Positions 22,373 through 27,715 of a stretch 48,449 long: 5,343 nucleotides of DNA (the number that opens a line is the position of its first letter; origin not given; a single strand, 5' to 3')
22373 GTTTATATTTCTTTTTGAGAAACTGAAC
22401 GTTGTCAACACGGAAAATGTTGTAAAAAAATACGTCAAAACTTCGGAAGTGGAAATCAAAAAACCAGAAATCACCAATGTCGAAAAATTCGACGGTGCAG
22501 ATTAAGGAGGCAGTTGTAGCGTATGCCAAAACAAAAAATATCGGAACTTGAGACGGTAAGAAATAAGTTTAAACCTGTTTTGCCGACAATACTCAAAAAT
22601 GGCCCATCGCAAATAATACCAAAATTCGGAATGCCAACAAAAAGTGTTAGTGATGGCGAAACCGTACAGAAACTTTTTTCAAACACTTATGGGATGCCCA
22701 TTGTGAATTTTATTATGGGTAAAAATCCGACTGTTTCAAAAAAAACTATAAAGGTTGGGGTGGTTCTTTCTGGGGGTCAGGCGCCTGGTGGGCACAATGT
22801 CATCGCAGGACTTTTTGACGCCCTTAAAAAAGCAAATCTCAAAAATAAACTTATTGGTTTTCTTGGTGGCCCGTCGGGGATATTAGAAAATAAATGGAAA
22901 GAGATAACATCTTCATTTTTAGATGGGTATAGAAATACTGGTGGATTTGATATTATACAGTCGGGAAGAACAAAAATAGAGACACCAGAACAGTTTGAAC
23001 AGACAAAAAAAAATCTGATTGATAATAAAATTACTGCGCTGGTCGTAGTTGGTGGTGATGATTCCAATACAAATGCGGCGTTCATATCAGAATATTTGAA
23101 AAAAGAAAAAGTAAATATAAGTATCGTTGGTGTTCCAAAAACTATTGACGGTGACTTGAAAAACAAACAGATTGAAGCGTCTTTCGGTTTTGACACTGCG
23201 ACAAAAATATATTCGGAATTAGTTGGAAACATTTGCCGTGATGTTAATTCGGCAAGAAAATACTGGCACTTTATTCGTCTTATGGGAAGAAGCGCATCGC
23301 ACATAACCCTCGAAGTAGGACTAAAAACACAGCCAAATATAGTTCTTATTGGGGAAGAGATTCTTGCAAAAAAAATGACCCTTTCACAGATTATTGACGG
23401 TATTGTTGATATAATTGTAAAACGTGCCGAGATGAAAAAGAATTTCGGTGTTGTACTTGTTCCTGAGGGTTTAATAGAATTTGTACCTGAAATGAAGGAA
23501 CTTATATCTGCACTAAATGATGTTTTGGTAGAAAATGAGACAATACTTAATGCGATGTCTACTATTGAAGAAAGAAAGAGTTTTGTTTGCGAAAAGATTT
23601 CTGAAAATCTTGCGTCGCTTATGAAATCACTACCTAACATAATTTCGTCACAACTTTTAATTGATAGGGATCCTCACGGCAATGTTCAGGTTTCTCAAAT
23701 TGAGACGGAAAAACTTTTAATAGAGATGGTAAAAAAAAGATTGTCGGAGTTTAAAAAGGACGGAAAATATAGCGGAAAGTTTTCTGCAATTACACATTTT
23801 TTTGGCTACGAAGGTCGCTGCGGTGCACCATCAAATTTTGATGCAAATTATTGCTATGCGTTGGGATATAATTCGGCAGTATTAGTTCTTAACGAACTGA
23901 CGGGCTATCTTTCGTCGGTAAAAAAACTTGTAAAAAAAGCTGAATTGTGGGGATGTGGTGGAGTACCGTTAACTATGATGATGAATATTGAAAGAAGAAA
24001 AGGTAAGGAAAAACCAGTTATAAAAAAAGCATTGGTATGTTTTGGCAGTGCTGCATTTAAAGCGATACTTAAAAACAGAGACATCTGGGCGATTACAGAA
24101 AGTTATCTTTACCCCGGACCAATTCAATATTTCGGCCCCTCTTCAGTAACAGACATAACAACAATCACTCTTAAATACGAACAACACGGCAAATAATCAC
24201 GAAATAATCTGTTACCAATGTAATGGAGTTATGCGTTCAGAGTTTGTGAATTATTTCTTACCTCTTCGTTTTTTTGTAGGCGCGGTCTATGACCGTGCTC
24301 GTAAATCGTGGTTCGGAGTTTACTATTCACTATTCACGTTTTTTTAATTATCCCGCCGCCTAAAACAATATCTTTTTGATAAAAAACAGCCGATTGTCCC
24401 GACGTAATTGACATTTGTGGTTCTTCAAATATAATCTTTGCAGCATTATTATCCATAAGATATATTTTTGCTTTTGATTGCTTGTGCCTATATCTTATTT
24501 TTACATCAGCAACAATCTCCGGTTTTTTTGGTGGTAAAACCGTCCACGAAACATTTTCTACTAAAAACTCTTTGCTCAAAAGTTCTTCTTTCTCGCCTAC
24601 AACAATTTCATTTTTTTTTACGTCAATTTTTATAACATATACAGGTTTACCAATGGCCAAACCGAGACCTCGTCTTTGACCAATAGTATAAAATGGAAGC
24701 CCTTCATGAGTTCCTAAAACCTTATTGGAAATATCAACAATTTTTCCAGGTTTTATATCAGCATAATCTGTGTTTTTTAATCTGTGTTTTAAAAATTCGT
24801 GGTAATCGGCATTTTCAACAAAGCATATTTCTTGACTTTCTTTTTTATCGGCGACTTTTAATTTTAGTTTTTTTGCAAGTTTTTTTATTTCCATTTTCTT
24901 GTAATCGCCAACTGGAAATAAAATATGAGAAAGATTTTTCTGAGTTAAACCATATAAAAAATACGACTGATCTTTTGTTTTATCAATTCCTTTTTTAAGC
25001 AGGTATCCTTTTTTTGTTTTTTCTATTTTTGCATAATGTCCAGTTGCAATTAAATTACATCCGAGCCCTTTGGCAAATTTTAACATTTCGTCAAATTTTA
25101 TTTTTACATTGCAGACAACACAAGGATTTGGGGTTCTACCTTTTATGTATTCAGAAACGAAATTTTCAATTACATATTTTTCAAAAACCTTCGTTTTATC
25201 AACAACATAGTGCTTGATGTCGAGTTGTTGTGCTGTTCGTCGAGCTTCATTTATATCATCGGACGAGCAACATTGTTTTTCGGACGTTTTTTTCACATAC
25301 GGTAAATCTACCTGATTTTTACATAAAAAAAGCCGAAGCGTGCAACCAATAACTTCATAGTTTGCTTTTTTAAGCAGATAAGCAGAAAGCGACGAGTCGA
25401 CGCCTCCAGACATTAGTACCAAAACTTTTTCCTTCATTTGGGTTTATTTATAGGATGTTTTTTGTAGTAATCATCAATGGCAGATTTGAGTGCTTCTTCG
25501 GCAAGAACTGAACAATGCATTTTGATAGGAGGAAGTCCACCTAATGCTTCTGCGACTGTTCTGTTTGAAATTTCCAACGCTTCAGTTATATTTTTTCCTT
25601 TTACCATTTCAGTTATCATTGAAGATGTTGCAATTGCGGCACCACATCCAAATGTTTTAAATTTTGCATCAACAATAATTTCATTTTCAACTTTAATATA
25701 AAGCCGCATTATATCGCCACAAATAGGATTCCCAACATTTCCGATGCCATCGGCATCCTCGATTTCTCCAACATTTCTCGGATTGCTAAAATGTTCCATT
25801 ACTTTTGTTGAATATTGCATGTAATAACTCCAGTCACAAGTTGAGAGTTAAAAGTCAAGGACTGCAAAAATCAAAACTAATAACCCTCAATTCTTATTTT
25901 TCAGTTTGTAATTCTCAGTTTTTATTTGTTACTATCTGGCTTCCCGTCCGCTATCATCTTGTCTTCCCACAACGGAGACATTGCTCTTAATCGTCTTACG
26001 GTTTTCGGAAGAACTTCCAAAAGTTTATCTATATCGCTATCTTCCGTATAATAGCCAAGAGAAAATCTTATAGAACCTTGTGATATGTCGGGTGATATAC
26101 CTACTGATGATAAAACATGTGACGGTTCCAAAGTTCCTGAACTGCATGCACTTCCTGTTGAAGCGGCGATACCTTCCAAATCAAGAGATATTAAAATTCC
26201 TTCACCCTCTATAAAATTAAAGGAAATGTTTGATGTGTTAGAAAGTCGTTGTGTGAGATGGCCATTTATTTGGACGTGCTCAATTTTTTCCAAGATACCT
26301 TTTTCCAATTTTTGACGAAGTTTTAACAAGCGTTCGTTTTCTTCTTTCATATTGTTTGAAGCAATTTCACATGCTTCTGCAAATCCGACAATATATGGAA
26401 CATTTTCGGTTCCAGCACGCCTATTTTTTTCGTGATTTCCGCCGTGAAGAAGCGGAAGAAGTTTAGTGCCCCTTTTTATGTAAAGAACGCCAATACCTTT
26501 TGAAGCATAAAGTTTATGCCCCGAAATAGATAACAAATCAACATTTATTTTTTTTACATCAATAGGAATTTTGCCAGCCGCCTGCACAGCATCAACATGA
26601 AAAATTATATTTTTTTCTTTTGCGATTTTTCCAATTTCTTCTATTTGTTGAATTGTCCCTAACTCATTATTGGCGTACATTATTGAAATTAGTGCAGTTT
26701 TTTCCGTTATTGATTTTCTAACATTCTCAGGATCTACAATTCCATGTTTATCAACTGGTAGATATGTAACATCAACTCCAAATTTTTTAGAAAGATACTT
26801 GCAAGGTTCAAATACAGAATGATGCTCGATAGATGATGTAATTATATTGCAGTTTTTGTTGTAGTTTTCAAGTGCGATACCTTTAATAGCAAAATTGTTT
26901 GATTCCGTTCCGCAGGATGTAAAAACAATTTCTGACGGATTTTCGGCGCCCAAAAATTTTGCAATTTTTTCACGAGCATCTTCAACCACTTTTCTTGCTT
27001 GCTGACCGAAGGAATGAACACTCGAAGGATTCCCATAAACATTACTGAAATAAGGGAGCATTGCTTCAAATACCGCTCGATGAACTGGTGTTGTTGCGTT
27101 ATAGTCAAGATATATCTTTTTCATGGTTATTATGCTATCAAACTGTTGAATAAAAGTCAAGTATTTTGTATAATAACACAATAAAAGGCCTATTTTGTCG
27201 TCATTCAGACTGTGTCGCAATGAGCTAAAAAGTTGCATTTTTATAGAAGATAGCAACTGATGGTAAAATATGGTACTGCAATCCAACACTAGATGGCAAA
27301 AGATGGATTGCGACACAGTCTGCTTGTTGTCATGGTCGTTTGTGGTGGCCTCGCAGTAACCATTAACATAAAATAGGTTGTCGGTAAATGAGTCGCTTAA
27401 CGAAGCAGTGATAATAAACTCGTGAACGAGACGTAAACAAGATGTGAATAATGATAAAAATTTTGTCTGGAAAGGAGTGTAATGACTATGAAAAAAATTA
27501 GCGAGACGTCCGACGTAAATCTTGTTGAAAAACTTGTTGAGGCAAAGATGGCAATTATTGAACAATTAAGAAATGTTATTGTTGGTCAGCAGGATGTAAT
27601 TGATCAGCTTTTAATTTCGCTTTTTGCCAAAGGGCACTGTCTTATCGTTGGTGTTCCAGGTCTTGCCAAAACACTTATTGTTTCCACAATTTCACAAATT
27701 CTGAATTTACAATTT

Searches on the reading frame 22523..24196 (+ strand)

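Call 70: search_protein_families(library=pfam, proteins=[window:22523-24196:+], max_evalue=0.00001)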
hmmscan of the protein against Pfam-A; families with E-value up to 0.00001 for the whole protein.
window:22523-24196:+ (557 aa): 1 family
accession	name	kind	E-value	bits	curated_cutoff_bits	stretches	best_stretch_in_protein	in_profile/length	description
PF00365.25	PFK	-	9.1e-39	133.9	30.9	1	77-449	1-271/277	Phosphofructokinase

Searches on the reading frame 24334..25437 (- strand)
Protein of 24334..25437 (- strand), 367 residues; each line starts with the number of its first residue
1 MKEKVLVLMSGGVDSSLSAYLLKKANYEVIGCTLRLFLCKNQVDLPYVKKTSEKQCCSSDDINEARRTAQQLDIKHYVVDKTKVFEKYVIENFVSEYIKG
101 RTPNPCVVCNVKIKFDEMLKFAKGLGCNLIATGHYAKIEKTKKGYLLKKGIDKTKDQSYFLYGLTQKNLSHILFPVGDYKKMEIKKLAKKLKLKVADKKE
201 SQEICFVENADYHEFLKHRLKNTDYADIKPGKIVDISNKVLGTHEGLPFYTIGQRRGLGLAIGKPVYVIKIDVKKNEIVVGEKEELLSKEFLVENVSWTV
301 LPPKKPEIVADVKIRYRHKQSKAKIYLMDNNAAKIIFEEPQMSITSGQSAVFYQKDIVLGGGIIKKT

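Call 70: search_protein_families(library=pfam, proteins=[window:24334-25437:-], max_evalue=0.00001)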
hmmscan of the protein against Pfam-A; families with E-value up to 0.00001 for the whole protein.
window:24334-25437:- (367 aa): 3 families
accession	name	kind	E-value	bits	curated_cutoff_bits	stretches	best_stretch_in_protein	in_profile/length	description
PF03054.22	tRNA_Me_trans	-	7.2e-73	245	20.6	1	4-208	2-201/202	tRNA methyl transferase HUP domain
PF20259.3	tRNA_Me_trans_M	-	1.4e-21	76.2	27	1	225-282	7-66/66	tRNA methyl transferase PRC-barrel domain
PF20258.4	tRNA_Me_trans_C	-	3.7e-21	75.7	20.6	1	288-364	1-77/77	Aminomethyltransferase beta-barrel domain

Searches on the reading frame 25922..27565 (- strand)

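Call 70: search_protein_families(library=pfam, proteins=[window:25922-27565:-], max_evalue=0.00001)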
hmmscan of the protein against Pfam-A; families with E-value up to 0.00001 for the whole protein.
window:25922-27565:- (547 aa): 6 families
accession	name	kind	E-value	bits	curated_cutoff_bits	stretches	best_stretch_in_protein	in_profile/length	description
PF00266.25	Aminotran_5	-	1.4e-96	324.2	21.5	1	151-515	1-371/371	Aminotransferase class-V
PF01212.27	Beta_elim_lyase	-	3.4e-10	40.2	27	1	193-364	33-212/288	Beta-eliminating lyase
PF00155.27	Aminotran_1_2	-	1.7e-07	31.2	19.7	1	193-331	43-191/361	Aminotransferase class I and II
PF01041.23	DegT_DnrJ_EryC1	-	7.4e-07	29.1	19.8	1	199-331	31-151/360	DegT/DnrJ/EryC1/StrS aminotransferase family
PF01053.26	Cys_Met_Meta_PP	-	1.5e-06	27.5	27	1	200-333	60-181/381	Cys/Met metabolism PLP-dependent enzyme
PF00282.25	Pyridoxal_deC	-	9.1e-06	25.1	27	0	236-365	143-281/375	Pyridoxal-dependent decarboxylase conserved domain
